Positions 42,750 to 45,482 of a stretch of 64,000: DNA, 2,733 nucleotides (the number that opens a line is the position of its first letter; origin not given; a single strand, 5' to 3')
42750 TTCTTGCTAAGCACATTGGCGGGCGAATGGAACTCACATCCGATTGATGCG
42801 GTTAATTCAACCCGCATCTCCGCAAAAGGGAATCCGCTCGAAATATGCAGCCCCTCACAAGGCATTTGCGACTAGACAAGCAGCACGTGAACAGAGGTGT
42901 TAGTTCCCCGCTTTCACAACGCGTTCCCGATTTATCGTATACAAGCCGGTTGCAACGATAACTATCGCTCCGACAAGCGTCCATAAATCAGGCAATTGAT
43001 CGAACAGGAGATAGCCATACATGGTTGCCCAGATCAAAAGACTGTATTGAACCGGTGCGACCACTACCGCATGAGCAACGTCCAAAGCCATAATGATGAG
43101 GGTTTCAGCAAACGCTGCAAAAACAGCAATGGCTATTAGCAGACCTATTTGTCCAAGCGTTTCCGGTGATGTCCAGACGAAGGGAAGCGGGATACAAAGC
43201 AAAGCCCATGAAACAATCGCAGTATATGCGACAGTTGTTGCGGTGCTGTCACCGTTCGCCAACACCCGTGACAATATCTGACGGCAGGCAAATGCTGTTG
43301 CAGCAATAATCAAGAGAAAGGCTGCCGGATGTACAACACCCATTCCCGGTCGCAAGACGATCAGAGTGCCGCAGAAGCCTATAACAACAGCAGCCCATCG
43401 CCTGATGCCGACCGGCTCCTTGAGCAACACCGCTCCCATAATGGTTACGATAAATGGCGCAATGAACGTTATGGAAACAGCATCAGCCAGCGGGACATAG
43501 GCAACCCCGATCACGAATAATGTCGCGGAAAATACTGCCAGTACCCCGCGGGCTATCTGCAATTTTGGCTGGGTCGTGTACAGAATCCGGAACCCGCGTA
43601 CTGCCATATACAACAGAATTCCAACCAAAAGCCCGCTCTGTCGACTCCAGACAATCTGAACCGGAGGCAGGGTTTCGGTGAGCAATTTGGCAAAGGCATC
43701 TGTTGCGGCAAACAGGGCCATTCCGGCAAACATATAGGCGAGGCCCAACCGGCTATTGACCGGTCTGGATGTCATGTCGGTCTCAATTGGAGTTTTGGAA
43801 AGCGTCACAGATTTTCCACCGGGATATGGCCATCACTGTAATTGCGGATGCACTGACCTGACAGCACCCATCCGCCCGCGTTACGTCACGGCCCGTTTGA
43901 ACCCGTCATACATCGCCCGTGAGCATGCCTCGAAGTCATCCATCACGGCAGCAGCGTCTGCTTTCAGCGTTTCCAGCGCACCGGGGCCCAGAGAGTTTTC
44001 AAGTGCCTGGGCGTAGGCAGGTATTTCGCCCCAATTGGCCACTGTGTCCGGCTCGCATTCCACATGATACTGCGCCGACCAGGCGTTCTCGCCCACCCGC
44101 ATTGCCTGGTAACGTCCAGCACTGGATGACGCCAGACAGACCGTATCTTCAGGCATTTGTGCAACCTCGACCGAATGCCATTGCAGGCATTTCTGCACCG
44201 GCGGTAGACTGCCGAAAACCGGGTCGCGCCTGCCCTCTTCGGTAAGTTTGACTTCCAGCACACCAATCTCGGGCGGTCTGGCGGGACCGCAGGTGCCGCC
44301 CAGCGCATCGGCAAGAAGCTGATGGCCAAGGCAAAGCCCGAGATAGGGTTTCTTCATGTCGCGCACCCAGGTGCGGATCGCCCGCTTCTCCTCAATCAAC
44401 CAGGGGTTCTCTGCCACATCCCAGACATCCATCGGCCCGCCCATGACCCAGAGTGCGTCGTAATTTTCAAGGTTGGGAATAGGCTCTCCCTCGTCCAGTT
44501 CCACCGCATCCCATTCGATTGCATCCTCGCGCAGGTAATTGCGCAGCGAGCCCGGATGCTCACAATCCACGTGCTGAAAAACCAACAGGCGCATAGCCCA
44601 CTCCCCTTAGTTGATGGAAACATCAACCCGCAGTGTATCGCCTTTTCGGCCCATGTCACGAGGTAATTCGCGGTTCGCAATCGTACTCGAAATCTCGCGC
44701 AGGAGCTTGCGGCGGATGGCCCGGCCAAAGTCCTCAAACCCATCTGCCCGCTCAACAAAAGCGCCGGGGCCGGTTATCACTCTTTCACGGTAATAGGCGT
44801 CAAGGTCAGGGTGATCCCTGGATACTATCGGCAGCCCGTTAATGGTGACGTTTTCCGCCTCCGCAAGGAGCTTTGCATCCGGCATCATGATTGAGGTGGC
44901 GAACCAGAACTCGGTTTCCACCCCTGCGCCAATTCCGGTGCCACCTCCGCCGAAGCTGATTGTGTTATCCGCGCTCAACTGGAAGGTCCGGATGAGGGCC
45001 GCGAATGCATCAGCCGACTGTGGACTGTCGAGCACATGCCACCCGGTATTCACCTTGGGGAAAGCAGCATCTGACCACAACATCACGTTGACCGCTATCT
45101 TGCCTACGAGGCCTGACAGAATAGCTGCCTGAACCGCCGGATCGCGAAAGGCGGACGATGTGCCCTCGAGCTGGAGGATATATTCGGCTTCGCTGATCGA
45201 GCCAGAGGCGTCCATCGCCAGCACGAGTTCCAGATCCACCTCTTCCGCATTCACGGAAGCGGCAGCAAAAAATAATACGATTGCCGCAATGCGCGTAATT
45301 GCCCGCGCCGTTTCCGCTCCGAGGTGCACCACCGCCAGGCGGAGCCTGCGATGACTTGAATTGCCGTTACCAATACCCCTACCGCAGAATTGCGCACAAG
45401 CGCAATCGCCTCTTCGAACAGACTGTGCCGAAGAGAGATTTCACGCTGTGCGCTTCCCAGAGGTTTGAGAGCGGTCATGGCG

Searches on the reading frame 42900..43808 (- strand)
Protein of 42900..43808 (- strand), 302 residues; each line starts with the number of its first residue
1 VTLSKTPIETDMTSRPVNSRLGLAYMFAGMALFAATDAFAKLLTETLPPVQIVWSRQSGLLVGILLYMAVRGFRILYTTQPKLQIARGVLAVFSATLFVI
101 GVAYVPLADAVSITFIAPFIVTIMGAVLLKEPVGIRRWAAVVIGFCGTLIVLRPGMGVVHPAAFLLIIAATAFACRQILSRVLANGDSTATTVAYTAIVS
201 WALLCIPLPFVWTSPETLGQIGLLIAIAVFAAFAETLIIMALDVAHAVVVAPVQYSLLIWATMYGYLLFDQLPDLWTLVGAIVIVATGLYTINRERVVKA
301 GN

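Call 54: search_protein_families(library=pfam, proteins=[window:42900-43808:-], max_evalue=0.00001)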
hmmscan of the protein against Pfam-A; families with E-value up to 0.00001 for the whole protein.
window:42900-43808:- (302 aa): 1 family
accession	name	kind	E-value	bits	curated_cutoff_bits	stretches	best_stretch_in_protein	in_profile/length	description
PF00892.27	EamA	-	2.3e-21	76.9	28.2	2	21-152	2-134/135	EamA-like transporter family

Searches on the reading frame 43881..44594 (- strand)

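Call 54: search_protein_families(library=pfam, proteins=[window:43881-44594:-], max_evalue=0.00001)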
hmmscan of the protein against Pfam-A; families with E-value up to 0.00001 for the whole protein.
window:43881-44594:- (237 aa): 1 family
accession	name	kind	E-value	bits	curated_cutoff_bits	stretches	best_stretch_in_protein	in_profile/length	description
PF00117.34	GATase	-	1.1e-20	74.5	22.8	1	16-182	12-175/190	Glutamine amidotransferase class-I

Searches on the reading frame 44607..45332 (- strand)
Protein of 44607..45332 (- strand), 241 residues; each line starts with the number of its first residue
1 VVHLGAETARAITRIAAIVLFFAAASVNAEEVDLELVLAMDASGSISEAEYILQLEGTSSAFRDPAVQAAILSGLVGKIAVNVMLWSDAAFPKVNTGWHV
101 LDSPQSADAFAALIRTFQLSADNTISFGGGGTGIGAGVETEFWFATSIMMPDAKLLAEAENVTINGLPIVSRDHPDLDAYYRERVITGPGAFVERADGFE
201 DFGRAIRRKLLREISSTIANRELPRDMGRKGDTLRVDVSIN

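Call 54: search_protein_families(library=pfam, proteins=[window:44607-45332:-], max_evalue=0.00001)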
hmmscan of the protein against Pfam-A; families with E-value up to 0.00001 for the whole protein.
window:44607-45332:- (241 aa): 1 family
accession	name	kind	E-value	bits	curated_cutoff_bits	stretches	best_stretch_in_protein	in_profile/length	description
PF06707.17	DUF1194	-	2.9e-46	157.8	27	2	31-128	1-98/206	Protein of unknown function (DUF1194)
